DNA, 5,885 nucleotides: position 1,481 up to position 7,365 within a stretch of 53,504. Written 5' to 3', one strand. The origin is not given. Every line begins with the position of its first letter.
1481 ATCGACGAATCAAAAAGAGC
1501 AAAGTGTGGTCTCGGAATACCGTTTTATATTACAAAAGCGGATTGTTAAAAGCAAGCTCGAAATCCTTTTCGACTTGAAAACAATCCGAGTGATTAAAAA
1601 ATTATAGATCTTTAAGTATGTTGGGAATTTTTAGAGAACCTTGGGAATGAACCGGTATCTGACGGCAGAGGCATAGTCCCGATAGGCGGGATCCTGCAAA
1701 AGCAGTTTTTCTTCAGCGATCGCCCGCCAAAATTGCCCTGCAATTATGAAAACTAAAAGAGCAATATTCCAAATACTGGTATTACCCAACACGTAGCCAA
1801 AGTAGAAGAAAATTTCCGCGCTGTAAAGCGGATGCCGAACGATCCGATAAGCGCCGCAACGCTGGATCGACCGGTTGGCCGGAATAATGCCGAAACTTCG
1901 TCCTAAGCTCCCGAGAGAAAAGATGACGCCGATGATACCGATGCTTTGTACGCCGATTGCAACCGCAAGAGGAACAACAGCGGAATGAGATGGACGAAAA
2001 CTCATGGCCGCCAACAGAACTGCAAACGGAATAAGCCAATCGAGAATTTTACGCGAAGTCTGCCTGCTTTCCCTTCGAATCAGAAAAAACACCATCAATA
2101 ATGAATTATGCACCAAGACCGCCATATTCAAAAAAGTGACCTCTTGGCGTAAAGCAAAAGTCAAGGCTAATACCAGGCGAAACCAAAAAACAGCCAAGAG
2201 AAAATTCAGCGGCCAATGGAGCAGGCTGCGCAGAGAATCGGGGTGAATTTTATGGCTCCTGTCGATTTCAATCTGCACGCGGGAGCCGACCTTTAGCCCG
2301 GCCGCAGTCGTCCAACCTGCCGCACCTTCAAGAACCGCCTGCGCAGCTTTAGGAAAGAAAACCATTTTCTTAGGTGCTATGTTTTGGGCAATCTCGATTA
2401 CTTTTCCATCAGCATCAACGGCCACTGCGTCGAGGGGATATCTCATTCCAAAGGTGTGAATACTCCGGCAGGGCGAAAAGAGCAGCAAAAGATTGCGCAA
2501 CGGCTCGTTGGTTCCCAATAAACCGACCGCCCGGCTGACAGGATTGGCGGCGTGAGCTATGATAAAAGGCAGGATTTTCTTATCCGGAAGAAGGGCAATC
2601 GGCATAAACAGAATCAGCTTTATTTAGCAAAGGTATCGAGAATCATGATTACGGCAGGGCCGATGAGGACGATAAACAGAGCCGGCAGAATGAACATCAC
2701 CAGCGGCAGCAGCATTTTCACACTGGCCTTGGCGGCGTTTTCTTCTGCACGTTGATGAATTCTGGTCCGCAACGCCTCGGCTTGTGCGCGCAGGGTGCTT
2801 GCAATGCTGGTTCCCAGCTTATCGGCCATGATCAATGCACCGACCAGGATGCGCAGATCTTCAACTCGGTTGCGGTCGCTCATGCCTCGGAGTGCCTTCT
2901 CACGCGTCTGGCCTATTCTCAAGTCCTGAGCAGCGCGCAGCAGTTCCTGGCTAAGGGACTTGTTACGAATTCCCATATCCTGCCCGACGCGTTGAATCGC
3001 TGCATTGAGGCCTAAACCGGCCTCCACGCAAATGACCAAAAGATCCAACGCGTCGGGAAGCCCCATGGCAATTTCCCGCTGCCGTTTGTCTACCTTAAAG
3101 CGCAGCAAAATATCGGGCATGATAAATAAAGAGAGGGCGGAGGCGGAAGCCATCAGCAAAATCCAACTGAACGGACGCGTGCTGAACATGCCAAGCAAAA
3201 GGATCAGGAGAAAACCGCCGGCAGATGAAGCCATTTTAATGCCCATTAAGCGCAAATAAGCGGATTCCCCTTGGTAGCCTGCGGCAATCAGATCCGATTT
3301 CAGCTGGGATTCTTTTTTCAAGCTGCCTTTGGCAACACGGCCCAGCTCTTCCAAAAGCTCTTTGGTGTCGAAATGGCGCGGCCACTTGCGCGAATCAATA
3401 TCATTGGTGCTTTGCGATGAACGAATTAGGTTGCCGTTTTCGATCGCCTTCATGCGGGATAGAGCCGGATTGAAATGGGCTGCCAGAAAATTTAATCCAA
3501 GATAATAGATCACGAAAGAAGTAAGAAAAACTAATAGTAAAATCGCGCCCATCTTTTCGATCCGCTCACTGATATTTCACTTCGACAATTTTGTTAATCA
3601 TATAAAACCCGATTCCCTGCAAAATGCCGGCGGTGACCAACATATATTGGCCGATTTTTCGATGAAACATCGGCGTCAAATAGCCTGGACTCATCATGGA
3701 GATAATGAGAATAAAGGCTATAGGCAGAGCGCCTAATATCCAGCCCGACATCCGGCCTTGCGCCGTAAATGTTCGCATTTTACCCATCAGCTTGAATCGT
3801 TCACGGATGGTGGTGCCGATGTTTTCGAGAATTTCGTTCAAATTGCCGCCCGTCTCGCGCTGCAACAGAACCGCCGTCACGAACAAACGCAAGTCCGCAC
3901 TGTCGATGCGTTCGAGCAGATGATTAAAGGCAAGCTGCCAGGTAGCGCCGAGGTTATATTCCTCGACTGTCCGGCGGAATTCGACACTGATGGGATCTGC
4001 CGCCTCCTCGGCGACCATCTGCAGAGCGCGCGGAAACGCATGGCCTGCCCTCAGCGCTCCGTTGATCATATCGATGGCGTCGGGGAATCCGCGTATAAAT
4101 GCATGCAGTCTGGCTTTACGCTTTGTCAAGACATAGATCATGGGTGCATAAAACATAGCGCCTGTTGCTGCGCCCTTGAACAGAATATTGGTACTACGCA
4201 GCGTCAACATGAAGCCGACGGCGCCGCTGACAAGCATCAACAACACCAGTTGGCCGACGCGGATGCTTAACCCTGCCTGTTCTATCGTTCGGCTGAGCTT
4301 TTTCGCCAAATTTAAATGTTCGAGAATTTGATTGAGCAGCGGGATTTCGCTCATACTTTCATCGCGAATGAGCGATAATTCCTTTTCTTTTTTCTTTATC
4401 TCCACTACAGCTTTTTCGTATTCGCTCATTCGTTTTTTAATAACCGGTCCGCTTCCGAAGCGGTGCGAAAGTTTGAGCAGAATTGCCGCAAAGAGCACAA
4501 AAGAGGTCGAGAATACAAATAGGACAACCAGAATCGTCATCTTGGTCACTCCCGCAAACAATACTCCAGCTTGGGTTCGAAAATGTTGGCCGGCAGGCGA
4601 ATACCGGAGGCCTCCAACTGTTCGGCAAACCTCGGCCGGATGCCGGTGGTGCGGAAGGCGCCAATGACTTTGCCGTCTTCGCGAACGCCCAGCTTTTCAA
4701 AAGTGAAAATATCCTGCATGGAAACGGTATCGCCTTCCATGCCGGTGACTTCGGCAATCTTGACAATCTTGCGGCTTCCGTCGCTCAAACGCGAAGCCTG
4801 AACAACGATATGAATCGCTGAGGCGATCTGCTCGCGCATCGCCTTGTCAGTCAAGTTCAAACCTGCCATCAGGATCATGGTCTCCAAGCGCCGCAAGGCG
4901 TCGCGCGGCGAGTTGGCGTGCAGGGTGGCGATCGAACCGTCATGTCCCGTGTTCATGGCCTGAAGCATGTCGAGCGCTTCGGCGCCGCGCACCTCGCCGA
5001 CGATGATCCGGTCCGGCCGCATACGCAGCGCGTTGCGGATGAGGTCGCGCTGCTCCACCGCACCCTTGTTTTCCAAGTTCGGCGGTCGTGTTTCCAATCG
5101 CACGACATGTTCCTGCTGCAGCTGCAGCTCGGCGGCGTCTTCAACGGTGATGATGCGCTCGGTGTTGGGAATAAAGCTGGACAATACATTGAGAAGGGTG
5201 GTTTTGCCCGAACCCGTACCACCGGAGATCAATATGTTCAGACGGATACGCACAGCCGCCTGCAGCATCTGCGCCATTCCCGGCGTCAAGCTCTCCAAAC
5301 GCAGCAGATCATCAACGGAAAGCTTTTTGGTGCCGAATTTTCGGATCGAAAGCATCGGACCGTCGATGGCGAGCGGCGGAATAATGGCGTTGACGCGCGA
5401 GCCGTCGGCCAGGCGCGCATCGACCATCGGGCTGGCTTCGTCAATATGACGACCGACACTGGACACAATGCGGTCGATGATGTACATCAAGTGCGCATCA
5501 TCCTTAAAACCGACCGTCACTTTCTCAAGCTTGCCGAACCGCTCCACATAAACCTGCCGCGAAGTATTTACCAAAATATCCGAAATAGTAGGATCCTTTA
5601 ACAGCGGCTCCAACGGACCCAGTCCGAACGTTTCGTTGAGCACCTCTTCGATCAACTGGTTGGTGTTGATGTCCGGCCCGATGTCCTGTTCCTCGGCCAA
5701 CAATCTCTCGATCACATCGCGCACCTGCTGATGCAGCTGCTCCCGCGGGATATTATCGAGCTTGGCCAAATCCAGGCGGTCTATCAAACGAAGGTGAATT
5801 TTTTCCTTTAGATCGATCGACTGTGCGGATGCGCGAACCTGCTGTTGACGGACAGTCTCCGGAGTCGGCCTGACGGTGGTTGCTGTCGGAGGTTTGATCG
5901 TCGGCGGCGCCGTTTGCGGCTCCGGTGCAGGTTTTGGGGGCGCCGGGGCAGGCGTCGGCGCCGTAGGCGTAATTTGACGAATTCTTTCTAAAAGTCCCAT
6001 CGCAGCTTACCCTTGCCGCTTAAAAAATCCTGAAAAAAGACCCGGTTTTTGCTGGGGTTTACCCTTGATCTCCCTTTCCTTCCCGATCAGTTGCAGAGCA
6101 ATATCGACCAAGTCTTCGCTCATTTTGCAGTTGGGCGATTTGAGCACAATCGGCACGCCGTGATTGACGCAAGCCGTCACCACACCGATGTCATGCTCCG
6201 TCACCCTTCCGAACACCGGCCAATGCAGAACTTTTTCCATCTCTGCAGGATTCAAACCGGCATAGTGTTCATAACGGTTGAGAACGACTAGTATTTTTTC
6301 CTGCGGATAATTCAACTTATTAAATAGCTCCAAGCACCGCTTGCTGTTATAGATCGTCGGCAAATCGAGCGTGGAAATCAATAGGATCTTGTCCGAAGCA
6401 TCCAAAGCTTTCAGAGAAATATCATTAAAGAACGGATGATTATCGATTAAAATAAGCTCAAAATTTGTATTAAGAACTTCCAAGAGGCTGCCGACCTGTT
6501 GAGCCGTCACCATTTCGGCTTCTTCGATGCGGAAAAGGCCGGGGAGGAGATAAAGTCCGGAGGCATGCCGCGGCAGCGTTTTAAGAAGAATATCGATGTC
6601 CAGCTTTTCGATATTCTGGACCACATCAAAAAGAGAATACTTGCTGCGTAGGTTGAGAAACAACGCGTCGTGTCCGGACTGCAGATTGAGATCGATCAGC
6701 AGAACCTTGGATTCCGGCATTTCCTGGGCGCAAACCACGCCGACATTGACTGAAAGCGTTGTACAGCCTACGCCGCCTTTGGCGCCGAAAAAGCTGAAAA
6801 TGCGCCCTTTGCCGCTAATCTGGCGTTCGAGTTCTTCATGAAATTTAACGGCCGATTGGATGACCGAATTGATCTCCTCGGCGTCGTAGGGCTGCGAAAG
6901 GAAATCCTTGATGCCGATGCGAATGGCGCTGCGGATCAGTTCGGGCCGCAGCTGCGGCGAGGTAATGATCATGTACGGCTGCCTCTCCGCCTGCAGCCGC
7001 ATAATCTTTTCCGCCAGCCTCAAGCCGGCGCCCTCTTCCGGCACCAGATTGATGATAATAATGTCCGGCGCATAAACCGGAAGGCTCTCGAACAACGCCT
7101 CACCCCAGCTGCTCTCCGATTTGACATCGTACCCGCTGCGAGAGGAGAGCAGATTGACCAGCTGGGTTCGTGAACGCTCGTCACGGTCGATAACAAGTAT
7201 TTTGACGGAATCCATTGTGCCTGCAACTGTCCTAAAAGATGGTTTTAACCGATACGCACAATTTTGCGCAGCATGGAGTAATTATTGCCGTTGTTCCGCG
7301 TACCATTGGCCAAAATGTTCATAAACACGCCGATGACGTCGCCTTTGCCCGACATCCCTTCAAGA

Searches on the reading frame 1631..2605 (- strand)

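Call 65: search_protein_families(library=pfam, proteins=[window:1631-2605:-], max_evalue=0.00001)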
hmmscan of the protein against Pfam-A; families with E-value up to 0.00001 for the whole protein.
window:1631-2605:- (324 aa): 2 families
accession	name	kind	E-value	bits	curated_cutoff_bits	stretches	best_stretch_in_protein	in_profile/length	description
PF02643.20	DUF192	-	2.6e-14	53.5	27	1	17-112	4-96/96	Uncharacterized ACR, COG1430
PF04191.18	PEMT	-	2.8e-07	31.3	25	1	217-302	10-98/105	Phospholipid methyltransferase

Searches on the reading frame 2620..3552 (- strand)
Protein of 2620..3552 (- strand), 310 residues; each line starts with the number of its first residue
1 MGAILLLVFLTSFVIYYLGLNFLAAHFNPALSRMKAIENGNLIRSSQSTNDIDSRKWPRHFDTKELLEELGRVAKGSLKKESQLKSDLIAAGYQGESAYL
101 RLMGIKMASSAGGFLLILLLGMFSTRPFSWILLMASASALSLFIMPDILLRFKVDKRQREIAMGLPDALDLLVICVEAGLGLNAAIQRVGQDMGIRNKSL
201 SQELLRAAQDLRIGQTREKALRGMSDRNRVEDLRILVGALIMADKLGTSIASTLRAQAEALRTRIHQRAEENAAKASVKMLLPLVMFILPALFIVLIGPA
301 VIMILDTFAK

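Call 65: search_protein_families(library=pfam, proteins=[window:2620-3552:-], max_evalue=0.00001)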
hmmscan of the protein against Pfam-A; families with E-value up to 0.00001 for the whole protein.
window:2620-3552:- (310 aa): 1 family
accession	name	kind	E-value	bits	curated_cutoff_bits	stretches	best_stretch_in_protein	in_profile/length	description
PF00482.28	T2SSF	-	9.1e-20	71.3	25.2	1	168-297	1-124/125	Type II secretion system (T2SS), protein F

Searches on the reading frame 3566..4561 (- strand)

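Call 65: search_protein_families(library=pfam, proteins=[window:3566-4561:-], max_evalue=0.00001)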
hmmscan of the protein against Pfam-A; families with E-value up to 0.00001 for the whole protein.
window:3566-4561:- (331 aa): 1 family
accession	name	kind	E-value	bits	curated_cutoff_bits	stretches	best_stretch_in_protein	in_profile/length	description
PF00482.28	T2SSF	-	2.4e-15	57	25.2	1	163-287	2-123/125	Type II secretion system (T2SS), protein F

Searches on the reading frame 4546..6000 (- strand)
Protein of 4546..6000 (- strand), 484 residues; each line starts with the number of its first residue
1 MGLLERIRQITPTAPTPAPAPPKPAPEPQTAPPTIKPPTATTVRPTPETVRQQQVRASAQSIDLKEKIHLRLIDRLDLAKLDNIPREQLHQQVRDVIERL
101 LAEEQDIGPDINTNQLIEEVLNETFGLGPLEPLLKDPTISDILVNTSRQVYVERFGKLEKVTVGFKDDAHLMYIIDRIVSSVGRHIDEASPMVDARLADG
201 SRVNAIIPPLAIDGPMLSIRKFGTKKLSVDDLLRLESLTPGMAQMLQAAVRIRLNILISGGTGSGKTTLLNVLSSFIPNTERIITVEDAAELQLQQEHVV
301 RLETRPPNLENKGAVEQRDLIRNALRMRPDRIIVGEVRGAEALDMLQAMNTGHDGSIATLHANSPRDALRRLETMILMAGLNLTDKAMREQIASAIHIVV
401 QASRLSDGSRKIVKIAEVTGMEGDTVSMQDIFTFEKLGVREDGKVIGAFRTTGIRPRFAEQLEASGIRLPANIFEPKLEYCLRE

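Call 65: search_protein_families(library=pfam, proteins=[window:4546-6000:-], max_evalue=0.00001)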
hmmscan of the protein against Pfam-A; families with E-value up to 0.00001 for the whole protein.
window:4546-6000:- (484 aa): 2 families
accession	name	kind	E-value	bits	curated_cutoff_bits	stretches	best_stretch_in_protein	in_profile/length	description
PF00437.27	T2SSE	-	2.5e-64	217.7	24.9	1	126-404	4-276/370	Type II/IV secretion system protein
PF00005.33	ABC_tran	-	1.2e-06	29.6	25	1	256-418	14-122/137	ABC transporter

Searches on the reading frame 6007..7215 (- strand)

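Call 65: search_protein_families(library=pfam, proteins=[window:6007-7215:-], max_evalue=0.00001)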
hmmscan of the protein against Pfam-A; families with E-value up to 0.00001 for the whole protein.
window:6007-7215:- (402 aa): 3 families
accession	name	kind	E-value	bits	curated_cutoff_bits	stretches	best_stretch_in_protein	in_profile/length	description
PF13614.12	AAA_31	-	3e-12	47.3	27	1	138-284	2-150/177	AAA domain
PF00072.30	Response_reg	-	5.7e-11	43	30.2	1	6-119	1-110/111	Response regulator receiver domain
PF01656.29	CbiA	-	8.4e-08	32.7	25.4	1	142-340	3-111/125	CobQ/CobB/MinD/ParA nucleotide binding domain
